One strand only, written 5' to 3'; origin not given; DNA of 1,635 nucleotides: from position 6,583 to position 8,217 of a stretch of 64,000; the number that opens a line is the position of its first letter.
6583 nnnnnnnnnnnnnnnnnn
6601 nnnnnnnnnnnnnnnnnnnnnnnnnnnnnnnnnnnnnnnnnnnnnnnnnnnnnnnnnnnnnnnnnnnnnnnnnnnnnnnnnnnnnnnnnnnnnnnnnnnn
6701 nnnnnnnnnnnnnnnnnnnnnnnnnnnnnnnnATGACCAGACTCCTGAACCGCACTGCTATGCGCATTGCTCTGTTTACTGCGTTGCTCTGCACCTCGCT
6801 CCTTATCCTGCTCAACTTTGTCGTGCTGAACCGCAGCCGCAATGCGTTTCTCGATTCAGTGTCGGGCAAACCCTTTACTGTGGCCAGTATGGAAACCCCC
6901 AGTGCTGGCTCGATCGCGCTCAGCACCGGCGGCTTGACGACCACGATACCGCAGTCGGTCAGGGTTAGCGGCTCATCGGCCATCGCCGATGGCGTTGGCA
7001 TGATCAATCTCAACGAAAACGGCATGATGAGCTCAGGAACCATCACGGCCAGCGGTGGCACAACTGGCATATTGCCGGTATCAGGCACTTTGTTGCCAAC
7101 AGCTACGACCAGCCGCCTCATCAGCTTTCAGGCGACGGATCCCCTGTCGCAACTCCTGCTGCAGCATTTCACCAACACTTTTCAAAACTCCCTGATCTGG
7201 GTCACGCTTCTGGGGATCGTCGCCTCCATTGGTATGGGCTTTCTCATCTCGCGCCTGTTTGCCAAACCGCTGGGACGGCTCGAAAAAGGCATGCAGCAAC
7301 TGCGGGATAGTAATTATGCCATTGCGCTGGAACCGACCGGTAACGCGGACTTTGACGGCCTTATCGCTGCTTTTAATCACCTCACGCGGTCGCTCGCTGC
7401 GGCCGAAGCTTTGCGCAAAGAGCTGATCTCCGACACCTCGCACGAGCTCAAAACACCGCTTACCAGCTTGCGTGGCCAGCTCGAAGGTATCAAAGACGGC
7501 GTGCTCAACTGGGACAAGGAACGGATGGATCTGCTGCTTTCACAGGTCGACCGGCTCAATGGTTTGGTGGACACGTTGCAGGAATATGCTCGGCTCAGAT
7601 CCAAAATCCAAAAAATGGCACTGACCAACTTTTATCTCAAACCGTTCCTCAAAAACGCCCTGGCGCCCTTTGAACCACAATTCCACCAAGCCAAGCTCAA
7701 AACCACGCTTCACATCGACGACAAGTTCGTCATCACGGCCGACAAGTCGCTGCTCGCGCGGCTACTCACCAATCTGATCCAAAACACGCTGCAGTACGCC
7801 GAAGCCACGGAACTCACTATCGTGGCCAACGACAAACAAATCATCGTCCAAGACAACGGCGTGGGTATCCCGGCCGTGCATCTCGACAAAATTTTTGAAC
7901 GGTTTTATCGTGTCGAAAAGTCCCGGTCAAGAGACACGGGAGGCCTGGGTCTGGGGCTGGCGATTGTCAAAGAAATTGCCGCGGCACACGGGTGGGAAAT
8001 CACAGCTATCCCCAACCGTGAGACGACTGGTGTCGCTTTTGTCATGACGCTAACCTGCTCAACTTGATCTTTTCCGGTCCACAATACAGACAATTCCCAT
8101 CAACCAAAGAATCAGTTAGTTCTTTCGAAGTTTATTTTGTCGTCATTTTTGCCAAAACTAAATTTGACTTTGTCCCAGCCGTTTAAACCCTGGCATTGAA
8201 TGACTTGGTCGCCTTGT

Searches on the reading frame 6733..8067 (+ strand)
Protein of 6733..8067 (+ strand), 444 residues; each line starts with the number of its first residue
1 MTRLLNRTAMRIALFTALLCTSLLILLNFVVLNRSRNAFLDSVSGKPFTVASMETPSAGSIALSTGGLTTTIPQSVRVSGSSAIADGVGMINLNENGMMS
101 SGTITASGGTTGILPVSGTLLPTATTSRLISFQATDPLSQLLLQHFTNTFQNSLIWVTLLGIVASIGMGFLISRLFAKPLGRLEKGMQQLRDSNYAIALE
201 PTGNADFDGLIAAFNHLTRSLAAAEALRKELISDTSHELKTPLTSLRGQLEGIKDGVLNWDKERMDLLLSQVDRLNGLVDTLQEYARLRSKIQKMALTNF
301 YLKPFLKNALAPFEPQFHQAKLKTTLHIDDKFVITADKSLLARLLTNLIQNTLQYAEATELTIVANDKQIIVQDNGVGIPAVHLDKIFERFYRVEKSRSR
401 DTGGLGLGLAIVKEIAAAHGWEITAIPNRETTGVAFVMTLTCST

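Call 56: search_protein_families(library=pfam, proteins=[window:6733-8067:+], max_evalue=0.001)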
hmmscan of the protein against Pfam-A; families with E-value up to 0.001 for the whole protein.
window:6733-8067:+ (444 aa): 4 families
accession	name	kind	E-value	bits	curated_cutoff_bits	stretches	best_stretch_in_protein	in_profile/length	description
PF02518.31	HATPase_c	-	5.5e-22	78.8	26.4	1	337-440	2-107/111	Histidine kinase-, DNA gyrase B-, and HSP90-like ATPase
PF00512.31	HisKA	-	4e-12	46.4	26.9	1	228-290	2-65/66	His Kinase A (phospho-acceptor) domain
PF00672.30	HAMP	-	5.9e-06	27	25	1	171-221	1-51/53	HAMP domain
PF13589.12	HATPase_c_3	-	6.3e-05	23.5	25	1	344-409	6-77/137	Histidine kinase-, DNA gyrase B-, and HSP90-like ATPase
